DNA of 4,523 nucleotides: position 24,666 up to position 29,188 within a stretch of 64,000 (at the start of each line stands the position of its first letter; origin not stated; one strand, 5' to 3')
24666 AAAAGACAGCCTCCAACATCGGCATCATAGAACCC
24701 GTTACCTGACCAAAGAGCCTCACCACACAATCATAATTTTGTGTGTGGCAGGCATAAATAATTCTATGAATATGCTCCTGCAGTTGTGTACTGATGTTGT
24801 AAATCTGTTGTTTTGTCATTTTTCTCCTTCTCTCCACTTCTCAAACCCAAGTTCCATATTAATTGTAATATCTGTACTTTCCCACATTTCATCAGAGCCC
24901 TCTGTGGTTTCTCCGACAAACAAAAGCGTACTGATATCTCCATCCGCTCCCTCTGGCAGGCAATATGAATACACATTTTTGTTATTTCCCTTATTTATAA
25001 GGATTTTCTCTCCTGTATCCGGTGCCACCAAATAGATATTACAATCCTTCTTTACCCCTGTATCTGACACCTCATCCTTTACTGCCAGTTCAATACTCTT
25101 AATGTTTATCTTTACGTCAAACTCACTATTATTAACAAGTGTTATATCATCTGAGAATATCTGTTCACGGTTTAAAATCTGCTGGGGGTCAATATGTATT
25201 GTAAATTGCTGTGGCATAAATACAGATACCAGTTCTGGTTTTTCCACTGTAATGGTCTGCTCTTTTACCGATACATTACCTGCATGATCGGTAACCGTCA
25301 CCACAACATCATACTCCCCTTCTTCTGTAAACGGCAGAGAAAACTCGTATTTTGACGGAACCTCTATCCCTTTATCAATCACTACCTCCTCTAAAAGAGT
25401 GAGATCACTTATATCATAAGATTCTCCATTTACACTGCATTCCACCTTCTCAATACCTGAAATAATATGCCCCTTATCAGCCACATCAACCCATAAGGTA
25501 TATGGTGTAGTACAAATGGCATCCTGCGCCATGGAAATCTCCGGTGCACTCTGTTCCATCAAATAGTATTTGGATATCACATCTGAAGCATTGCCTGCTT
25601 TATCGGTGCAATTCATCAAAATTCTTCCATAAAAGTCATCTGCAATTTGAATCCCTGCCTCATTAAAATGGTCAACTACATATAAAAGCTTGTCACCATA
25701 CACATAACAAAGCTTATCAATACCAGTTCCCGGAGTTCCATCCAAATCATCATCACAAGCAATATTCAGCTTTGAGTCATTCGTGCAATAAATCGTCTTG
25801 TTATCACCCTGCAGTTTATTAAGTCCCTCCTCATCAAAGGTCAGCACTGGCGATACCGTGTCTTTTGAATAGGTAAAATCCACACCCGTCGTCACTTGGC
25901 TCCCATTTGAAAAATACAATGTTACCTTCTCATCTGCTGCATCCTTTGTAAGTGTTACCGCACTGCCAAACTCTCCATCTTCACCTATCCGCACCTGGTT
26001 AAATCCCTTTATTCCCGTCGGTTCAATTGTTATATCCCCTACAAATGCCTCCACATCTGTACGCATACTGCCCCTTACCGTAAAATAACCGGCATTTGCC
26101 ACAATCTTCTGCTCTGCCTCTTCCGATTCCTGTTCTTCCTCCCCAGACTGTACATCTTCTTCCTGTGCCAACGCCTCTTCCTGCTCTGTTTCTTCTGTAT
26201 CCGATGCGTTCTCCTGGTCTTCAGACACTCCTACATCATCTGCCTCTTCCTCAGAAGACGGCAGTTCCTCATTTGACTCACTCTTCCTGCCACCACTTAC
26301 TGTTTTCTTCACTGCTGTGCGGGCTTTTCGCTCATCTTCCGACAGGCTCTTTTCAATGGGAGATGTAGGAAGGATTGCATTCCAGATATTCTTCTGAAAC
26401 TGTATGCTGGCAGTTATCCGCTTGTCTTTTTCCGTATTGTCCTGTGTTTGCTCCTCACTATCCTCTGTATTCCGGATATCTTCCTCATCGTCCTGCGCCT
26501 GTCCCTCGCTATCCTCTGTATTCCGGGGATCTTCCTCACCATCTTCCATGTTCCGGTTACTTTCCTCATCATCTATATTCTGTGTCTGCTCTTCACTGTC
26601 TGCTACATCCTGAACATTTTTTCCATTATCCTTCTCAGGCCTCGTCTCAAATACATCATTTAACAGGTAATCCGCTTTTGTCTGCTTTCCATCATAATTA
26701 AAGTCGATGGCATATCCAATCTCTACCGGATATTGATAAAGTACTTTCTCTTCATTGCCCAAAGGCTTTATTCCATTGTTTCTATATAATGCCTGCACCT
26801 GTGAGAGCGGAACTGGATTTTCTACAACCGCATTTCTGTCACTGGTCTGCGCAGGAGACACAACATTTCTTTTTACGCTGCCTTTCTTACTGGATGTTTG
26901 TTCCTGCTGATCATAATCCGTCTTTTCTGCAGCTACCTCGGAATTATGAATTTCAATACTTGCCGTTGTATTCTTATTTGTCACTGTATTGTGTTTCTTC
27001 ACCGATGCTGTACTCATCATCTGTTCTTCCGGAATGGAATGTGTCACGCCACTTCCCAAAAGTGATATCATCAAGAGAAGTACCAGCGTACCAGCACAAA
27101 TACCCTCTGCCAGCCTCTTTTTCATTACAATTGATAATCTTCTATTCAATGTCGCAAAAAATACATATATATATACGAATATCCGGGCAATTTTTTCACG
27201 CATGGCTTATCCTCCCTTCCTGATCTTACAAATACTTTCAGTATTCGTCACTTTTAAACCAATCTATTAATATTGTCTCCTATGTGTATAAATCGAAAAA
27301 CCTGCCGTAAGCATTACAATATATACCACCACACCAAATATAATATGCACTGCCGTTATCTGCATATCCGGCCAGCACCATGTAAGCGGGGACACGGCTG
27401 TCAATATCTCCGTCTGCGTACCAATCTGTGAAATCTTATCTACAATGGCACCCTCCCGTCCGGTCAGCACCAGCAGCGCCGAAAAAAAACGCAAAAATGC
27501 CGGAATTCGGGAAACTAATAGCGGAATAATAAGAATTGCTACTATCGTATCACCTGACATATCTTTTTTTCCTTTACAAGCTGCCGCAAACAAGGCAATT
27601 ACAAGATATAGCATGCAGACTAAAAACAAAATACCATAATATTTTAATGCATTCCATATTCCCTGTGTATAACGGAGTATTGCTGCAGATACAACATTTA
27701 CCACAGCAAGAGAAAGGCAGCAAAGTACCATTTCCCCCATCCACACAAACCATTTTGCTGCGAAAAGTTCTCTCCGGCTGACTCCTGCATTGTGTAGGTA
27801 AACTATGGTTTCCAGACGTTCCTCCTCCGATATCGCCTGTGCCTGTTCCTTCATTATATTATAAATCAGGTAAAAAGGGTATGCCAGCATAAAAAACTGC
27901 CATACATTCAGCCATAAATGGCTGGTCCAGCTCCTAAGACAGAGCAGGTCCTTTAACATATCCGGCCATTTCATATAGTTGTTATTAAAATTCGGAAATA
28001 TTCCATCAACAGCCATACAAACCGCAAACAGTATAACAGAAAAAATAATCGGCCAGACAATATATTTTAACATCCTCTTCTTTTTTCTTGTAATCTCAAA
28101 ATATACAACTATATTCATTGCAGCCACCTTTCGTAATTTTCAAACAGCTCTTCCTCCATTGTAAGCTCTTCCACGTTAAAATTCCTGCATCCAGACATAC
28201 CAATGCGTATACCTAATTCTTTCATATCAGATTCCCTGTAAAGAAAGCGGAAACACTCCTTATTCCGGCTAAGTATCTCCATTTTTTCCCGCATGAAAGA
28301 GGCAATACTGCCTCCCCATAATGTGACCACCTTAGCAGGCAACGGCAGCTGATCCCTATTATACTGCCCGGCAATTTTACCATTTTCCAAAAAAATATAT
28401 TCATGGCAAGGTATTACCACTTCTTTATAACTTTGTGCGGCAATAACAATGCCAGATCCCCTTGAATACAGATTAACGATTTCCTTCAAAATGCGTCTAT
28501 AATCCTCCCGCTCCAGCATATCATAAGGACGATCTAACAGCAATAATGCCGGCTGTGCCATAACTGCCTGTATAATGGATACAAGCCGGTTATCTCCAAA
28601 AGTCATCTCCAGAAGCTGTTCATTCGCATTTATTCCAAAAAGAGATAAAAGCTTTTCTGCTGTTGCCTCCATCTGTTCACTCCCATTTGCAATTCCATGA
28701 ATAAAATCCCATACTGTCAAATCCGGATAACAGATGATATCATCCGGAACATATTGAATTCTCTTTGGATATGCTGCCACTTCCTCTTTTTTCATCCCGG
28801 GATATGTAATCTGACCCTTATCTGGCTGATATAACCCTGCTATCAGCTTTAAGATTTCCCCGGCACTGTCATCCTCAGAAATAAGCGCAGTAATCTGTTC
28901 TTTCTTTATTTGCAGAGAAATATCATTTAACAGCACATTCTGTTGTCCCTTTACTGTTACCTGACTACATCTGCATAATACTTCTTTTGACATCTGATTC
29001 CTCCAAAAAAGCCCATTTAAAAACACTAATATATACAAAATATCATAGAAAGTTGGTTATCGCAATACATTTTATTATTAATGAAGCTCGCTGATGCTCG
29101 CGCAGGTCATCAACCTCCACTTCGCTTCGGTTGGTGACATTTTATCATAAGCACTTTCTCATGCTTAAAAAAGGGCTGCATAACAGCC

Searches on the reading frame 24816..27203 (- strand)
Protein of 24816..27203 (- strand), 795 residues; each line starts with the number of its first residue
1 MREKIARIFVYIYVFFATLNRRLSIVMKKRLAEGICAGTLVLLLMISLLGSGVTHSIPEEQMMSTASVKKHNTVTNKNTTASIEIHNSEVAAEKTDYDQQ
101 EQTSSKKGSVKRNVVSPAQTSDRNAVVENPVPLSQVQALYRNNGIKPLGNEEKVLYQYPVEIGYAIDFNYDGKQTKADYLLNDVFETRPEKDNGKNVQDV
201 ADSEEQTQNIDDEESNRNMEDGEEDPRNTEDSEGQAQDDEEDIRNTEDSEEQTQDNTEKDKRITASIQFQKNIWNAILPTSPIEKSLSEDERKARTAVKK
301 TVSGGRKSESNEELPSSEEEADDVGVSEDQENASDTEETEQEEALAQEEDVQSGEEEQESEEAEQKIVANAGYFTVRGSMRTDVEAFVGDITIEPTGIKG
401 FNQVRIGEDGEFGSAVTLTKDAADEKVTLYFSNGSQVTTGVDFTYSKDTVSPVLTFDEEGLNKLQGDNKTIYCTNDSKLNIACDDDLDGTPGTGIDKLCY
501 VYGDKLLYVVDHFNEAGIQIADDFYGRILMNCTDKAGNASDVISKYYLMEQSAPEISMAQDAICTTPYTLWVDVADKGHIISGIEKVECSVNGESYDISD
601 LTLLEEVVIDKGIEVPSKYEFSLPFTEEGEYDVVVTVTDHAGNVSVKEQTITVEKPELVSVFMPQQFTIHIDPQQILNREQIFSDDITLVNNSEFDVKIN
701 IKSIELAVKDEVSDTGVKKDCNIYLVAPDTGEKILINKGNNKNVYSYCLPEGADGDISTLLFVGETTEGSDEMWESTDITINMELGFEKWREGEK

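Call 8: search_protein_families(library=pfam, proteins=[window:24816-27203:-], max_evalue=0.001)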
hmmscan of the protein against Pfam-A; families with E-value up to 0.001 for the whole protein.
window:24816-27203:- (795 aa): 0 families

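Call 40: search_solved_structures(query=window:24816-27203:-, max_evalue=1)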
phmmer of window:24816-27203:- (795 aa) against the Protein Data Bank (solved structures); distinct sequences matched with E-value up to 1: 2.
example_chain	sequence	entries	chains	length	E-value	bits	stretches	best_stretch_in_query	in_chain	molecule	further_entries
8swd_A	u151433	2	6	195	0.067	14.6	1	263-374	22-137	2-oxoglutarate:acceptor oxidoreductase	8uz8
4l9d_A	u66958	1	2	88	0.39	12.1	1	624-656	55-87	Protease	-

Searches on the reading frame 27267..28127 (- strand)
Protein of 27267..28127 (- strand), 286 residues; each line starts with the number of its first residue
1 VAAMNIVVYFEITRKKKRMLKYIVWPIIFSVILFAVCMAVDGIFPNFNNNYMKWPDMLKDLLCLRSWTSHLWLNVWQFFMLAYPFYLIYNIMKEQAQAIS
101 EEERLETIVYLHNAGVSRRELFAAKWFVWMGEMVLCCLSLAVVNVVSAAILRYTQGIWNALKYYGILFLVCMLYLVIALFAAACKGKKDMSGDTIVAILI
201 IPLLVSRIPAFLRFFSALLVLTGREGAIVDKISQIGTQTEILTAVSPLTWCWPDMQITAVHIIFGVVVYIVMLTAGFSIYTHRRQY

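Call 8: search_protein_families(library=pfam, proteins=[window:27267-28127:-], max_evalue=0.001)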
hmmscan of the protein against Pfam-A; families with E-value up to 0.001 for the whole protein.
window:27267-28127:- (286 aa): 1 family
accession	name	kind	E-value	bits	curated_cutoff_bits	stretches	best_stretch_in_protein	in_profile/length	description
PF12730.13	ABC2_membrane_4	-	5.9e-05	23.5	27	1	64-182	48-158/179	ABC-2 family transporter protein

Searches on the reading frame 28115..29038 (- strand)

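Call 8: search_protein_families(library=pfam, proteins=[window:28115-29038:-], max_evalue=0.001)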
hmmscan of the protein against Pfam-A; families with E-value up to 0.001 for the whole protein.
window:28115-29038:- (307 aa): 1 family
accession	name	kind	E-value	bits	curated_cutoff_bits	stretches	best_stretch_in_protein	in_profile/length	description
PF00005.33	ABC_tran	-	5.1e-14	53.5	25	1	37-171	1-135/137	ABC transporter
